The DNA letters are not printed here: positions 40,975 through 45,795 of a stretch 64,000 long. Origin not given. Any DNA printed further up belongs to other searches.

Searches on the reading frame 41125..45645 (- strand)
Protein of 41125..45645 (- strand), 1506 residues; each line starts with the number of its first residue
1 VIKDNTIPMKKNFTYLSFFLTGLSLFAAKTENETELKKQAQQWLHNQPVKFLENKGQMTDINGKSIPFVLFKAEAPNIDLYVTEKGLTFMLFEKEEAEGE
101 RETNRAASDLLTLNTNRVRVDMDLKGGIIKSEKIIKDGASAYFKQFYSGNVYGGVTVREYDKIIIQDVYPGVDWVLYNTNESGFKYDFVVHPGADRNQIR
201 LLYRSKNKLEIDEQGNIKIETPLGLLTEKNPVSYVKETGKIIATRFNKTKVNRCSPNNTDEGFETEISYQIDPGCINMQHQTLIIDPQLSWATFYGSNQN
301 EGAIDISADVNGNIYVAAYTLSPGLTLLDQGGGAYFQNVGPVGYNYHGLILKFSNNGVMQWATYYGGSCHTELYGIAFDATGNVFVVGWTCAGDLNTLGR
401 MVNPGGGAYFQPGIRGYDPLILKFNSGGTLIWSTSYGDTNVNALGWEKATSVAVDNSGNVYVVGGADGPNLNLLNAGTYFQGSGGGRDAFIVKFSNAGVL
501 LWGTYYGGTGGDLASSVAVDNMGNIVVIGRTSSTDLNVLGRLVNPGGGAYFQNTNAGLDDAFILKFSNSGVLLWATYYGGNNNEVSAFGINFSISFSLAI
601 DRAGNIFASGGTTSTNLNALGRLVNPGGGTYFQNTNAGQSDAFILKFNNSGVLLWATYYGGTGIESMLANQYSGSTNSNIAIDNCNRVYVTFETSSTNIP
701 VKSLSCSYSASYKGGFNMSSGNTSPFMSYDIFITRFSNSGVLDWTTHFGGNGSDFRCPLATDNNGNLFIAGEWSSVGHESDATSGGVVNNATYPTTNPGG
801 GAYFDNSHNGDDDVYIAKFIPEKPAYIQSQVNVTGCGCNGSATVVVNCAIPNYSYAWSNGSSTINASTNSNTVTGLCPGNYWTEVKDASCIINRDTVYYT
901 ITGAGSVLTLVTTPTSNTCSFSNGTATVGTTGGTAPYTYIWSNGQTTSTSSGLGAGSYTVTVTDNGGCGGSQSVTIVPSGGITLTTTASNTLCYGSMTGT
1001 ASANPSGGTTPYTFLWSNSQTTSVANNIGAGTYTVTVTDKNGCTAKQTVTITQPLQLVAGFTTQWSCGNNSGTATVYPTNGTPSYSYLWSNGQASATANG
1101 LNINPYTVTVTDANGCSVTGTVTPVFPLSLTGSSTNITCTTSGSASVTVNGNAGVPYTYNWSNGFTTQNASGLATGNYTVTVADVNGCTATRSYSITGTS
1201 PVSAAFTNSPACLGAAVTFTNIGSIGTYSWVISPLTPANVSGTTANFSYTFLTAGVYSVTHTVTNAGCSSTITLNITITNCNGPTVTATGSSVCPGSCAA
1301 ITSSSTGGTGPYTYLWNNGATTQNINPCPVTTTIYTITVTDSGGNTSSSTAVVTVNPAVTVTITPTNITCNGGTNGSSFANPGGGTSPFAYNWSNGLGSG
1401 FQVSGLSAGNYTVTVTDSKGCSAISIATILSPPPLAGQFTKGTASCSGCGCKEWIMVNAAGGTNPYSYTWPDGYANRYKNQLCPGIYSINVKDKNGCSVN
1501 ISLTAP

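Call 9: search_protein_families(library=pfam, proteins=[window:41125-45645:-])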
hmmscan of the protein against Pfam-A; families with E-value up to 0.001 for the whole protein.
window:41125-45645:- (1506 aa): 6 families
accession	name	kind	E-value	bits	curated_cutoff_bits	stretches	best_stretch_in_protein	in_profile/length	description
PF25778.1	DUF7948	-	1.9e-38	133.1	27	1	51-287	1-213/214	Domain of unknown function (DUF7948)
PF13573.12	SprB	-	4.7e-34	116.2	28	5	985-1021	1-37/37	SprB repeat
PF06739.17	SBBP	-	4e-18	65.5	20.5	1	360-390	1-32/38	Beta-propeller repeat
PF22352.2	K319L-like_PKD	-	1.8e-06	28.3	27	0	1275-1355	4-84/84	K319L-like, PKD domain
PF00801.26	PKD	-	3e-05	24.3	23.5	1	1210-1277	10-79/80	PKD domain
PF06832.18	BiPBP_C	-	0.00045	20.5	26.8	0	1029-1049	70-88/90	Penicillin-Binding Protein C-terminus Family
